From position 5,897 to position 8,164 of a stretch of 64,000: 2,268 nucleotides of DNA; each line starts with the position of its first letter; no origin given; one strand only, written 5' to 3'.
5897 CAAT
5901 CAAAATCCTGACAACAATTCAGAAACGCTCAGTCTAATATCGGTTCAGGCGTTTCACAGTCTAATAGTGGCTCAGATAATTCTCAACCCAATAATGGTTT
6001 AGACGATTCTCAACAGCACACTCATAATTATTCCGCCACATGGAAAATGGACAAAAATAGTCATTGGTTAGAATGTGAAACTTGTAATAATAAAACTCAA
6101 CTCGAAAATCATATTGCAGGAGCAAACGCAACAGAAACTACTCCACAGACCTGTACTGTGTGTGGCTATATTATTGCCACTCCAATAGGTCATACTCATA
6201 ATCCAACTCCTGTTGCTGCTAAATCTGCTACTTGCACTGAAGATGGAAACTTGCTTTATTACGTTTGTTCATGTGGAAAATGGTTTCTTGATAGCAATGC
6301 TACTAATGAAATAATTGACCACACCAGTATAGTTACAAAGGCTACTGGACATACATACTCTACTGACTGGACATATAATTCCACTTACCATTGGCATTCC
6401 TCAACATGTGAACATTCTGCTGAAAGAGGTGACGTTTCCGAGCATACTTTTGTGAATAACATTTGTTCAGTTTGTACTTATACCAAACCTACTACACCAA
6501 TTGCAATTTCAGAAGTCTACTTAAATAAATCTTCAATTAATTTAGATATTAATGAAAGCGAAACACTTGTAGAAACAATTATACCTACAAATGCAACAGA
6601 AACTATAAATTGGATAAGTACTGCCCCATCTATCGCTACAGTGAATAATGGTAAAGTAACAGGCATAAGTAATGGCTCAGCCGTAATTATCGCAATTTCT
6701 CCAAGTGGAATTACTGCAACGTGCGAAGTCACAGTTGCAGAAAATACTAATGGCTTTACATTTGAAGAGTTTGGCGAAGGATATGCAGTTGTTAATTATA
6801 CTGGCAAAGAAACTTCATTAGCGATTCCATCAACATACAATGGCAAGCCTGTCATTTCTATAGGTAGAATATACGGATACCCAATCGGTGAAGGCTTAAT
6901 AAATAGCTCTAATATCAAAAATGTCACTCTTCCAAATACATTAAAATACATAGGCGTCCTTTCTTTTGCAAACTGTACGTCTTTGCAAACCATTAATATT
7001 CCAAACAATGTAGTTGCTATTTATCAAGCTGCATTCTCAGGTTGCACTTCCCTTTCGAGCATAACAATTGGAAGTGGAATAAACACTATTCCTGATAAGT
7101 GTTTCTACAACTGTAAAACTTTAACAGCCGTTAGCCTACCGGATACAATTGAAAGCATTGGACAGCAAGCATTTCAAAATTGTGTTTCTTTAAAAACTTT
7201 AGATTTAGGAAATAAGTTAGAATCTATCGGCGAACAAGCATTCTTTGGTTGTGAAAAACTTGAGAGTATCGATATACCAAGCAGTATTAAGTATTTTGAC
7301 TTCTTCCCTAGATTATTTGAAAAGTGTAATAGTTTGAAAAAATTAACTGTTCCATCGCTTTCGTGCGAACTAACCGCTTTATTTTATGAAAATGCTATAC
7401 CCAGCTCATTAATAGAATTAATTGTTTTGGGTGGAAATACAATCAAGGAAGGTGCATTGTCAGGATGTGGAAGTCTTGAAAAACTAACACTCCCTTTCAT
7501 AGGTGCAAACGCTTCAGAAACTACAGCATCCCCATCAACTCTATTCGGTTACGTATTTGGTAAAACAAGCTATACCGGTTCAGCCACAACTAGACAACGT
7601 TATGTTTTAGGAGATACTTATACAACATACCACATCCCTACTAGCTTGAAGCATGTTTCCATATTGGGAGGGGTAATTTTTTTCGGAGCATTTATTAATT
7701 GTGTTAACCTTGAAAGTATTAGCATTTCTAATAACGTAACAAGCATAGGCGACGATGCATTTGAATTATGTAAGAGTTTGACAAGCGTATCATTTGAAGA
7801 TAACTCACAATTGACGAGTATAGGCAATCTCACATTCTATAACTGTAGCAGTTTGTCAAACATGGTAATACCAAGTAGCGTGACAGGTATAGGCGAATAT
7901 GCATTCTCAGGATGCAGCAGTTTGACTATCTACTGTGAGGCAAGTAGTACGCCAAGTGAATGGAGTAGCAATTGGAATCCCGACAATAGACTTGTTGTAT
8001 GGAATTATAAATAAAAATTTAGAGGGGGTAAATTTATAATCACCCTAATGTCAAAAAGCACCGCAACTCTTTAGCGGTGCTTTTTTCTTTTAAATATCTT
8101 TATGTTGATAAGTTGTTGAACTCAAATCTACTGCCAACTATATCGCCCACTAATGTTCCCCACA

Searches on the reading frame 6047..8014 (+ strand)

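Call 81: search_protein_families(library=pfam, proteins=[window:6047-8014:+], max_evalue=0.0001)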
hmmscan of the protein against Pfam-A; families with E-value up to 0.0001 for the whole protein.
window:6047-8014:+ (655 aa): 5 families
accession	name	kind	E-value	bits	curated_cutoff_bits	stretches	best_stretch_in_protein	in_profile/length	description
PF13306.12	LRR_5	-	7.4e-71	236.4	27.7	3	284-387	7-108/127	BspA type Leucine rich repeat region (6 copies)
PF13855.12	LRR_8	-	1.7e-22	79.4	27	1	368-410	13-56/61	Leucine rich repeat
PF12799.13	LRR_4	-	4.6e-10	39.8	27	0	554-595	2-42/44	Leucine Rich repeats (2 copies)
PF02368.24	Big_2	-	2.8e-07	30.8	22.8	1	161-227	9-78/79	Bacterial Ig-like domain (group 2)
PF23952.1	LRR_EndoS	-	1.2e-06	29.2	27.9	0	283-324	54-95/116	Endo-beta-N-acetylglucosaminidase EndoS LRR domain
